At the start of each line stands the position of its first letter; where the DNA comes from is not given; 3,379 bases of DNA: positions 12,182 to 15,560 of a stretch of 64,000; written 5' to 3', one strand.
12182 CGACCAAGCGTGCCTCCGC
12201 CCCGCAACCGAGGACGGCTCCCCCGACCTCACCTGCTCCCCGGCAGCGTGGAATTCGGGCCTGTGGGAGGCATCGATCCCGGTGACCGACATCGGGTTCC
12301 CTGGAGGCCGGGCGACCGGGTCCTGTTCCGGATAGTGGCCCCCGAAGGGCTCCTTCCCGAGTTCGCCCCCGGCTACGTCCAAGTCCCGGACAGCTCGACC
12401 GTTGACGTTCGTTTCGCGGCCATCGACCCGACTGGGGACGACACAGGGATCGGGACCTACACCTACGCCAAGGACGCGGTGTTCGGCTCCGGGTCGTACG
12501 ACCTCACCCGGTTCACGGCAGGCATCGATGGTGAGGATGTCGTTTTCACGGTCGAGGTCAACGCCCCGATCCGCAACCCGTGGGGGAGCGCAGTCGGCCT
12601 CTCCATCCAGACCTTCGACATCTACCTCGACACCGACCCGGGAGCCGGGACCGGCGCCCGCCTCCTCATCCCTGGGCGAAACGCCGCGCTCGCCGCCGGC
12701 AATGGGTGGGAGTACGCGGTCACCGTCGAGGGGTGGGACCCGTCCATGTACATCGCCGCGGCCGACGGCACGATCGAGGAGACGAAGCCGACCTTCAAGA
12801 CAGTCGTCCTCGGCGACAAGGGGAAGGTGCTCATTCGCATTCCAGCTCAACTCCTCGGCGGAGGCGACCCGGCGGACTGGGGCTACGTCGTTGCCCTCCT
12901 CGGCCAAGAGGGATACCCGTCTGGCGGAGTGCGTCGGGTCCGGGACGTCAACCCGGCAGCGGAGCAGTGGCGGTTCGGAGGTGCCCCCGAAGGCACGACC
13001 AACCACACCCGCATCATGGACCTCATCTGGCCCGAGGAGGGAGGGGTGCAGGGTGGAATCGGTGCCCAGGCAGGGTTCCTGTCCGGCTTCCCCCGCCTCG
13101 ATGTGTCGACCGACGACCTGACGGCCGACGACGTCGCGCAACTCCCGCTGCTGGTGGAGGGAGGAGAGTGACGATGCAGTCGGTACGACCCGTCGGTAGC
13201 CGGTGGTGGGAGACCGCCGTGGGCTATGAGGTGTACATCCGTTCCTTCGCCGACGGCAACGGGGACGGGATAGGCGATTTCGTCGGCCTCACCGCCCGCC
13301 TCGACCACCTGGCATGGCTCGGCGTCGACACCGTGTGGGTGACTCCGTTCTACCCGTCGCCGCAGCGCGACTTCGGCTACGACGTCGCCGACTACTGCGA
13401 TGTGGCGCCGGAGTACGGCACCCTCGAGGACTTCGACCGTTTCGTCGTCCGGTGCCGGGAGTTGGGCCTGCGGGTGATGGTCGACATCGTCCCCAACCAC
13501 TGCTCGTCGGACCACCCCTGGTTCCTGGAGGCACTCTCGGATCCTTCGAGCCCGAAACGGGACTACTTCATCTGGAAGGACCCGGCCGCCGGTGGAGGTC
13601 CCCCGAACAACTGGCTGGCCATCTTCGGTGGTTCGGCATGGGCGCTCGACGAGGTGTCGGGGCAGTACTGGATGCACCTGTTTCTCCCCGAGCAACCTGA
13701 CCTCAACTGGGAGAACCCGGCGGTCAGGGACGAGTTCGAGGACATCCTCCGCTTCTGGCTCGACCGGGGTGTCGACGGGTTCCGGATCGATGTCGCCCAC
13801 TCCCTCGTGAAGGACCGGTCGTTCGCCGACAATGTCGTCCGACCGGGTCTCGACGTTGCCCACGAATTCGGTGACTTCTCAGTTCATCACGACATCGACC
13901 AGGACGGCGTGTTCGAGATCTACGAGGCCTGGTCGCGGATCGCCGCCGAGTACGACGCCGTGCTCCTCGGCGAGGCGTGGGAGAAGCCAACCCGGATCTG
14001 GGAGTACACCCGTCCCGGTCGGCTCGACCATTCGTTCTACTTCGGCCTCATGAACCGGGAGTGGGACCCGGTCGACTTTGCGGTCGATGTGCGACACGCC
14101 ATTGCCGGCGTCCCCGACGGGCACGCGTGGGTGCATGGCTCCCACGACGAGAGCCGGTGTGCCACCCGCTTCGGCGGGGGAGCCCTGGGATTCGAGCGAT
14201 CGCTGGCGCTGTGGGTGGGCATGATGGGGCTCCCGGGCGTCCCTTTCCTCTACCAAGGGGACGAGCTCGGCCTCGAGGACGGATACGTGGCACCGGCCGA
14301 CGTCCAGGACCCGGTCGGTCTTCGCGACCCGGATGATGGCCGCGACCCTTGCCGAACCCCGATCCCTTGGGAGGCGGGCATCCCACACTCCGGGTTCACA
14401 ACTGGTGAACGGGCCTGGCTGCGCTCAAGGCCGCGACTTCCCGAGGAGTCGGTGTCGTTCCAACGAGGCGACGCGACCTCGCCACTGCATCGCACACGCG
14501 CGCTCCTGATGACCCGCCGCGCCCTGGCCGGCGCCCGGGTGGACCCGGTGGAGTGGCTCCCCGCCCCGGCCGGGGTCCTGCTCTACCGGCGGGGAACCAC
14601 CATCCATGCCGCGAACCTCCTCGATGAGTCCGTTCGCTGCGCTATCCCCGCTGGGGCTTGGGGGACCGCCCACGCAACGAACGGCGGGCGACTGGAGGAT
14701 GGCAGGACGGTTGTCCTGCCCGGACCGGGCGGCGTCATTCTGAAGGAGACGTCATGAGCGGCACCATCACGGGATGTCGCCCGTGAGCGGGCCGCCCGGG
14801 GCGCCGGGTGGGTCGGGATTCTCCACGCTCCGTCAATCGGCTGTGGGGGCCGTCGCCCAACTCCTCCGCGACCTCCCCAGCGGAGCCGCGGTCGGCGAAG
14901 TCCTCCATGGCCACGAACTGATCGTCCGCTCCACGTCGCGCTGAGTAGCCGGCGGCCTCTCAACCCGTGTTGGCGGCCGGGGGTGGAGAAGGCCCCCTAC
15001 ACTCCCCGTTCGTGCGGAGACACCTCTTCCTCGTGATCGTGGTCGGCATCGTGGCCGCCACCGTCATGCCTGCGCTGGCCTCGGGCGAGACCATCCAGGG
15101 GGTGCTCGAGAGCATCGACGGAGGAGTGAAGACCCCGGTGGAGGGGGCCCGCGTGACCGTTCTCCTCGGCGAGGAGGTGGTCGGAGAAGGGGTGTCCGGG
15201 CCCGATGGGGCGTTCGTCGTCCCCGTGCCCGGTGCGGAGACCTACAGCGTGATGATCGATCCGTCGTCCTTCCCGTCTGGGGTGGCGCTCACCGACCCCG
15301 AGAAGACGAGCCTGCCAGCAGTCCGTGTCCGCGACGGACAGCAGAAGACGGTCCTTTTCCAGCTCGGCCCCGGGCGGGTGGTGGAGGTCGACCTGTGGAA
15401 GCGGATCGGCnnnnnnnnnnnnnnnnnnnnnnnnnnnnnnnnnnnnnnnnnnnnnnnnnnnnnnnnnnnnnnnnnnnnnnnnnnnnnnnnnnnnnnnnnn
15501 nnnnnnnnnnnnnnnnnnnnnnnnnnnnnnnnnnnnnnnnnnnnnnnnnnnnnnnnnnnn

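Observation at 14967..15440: LivH permease carries (or is immediately preceded by) a secreted carboxypeptidase-regulatory-like beta-sandwich domain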

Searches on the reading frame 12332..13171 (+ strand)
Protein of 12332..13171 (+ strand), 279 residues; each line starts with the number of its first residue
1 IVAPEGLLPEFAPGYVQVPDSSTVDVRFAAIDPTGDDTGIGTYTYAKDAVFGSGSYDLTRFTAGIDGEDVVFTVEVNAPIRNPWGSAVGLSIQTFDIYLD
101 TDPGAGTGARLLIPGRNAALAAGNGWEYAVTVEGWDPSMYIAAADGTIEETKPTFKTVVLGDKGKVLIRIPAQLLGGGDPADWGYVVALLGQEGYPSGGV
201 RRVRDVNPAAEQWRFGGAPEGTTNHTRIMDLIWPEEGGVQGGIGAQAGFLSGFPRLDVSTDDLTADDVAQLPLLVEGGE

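Call 46: search_protein_families(library=pfam, proteins=[window:12332-13171:+], max_evalue=0.01)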
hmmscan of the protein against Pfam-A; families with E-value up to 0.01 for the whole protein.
window:12332-13171:+ (279 aa): 1 family
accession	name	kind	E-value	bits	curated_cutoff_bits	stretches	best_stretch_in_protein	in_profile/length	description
PF09985.14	Glucodextran_C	-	6.6e-53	180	22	1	31-253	5-216/228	C-terminal binding-module, SLH-like, of glucodextranase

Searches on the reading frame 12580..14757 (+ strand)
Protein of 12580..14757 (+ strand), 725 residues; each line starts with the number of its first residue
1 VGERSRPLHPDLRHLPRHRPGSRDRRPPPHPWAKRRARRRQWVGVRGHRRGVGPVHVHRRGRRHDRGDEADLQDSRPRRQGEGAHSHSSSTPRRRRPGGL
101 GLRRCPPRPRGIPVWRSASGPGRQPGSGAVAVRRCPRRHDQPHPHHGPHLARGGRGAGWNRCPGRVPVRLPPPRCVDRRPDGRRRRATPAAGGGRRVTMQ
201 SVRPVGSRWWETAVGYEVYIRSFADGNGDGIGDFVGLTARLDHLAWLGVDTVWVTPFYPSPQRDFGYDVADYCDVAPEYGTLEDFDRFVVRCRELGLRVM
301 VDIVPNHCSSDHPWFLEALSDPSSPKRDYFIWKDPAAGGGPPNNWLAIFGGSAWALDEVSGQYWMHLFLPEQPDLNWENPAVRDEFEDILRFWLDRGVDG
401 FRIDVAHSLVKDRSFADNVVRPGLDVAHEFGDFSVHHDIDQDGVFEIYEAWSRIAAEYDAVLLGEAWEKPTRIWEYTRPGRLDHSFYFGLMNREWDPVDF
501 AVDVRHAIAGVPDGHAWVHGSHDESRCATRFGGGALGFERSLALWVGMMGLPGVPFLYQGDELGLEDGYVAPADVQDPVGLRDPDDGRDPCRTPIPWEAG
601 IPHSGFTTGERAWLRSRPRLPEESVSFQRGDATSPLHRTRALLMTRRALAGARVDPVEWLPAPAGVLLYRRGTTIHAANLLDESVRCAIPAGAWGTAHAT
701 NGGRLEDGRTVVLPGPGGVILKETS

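Call 8: search_protein_families(library=pfam, proteins=[window:12580-14757:+], max_evalue=0.0001)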
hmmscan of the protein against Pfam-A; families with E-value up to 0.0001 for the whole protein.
window:12580-14757:+ (725 aa): 1 family
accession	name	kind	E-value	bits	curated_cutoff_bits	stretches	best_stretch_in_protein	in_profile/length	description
PF00128.31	Alpha-amylase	-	1.9e-102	344.3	22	1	218-647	2-438/446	Alpha amylase, catalytic domain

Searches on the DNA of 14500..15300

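Call 29: search_rna_families(source=window, start=14500, end=15300, threshold=evalue, max_evalue=1)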
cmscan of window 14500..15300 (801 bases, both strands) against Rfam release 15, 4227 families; matches with E-value up to 1: 1.
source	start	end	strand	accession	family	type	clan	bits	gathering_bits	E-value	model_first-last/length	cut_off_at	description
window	14839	14912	-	RF03292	mir-1301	Gene; miRNA;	-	22.5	63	0.24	1-80/80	no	mir-1301 microRNA precursor family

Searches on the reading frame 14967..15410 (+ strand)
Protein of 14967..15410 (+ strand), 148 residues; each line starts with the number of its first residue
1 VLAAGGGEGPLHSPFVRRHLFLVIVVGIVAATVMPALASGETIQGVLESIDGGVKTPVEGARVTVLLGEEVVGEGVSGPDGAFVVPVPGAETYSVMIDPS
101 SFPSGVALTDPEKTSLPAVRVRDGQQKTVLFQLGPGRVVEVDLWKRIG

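Call 3: search_protein_families(library=pfam, proteins=[window:14967-15410:+], max_evalue=1)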
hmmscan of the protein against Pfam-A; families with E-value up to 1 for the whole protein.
window:14967-15410:+ (148 aa): 2 families
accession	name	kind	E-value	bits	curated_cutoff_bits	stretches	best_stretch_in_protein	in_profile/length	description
PF13620.12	CarboxypepD_reg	-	2.5e-05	25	32.3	1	55-133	11-81/82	Carboxypeptidase regulatory-like domain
PF17936.7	Big_6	-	0.036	14.7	27.6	1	59-90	23-55/83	Bacterial Ig domain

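Call 4: search_protein_families(library=ncbifam, proteins=[window:14967-15410:+], max_evalue=1)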
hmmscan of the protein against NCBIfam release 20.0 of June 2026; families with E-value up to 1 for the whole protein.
window:14967-15410:+ (148 aa): 1 family
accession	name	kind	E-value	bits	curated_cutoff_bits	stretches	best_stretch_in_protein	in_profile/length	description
NF058648.1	ECF_sub_HI1622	equivalog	0.16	12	100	1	36-97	20-80/180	NikL family nickel/cobalt ECF transporter subunit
